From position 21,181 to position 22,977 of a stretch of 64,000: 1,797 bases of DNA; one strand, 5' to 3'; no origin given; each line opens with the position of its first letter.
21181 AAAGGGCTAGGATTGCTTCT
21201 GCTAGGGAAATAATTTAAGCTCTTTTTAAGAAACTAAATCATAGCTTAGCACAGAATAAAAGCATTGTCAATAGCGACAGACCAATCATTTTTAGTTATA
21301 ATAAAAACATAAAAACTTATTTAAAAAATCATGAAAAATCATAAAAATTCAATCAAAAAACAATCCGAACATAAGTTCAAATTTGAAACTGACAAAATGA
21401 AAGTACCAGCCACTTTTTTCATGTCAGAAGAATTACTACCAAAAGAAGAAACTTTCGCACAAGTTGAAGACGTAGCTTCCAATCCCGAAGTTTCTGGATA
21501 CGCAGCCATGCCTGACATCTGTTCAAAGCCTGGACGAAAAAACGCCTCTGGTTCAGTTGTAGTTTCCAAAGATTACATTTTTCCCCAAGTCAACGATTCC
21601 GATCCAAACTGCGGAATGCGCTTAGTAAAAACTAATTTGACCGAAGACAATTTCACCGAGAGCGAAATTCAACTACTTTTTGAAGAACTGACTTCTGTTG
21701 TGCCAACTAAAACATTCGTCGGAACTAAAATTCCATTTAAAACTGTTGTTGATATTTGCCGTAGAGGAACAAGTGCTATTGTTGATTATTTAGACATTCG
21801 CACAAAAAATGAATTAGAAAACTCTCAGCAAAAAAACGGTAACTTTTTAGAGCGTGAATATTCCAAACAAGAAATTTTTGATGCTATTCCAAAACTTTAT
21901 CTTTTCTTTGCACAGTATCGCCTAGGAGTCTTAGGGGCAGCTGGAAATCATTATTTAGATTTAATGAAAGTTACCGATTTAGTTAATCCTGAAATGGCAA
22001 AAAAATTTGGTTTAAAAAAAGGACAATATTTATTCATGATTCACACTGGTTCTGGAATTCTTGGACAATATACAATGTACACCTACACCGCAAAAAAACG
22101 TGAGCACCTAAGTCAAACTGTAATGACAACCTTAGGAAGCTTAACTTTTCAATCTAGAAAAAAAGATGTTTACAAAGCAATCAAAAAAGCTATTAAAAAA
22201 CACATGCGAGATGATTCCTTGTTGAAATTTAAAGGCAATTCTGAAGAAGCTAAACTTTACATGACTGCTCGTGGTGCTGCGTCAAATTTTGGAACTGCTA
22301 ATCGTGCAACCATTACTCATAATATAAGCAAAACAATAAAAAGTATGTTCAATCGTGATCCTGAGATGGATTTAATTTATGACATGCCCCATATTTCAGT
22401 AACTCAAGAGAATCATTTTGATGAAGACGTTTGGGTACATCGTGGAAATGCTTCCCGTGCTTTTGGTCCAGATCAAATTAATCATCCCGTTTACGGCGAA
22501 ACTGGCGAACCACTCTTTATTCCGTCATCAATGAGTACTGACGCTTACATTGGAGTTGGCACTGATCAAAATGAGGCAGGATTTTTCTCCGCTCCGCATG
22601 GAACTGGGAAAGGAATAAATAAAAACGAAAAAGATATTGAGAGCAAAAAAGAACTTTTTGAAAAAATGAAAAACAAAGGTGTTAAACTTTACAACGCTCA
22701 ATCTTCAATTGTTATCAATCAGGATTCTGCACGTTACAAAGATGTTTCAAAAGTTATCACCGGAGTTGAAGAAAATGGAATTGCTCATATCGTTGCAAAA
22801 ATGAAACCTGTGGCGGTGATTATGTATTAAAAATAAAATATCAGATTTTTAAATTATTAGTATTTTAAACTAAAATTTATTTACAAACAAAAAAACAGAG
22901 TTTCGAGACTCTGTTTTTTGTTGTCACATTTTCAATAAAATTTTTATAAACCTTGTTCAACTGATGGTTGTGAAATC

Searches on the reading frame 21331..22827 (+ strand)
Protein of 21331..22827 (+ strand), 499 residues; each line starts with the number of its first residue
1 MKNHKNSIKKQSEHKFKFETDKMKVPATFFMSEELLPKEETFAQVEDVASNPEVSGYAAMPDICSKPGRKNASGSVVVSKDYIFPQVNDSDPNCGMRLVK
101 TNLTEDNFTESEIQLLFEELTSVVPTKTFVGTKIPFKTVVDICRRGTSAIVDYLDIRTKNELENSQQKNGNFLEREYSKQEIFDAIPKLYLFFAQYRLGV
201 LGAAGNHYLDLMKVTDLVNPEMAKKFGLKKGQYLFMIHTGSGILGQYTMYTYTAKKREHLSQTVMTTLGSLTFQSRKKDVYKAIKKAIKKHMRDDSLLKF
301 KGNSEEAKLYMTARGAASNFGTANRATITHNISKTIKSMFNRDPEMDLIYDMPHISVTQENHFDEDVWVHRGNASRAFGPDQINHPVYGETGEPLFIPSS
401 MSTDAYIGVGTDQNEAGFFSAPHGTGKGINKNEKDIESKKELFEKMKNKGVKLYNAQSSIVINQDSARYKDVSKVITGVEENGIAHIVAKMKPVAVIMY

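Call 51: search_protein_families(library=pfam, proteins=[window:21331-22827:+], max_evalue=0.00001)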
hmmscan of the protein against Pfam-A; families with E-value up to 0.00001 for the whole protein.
window:21331-22827:+ (499 aa): 1 family
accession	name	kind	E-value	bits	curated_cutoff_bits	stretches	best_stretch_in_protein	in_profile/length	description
PF01139.22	RtcB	-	9.2e-75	252.9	27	1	44-497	1-424/426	tRNA-splicing ligase RtcB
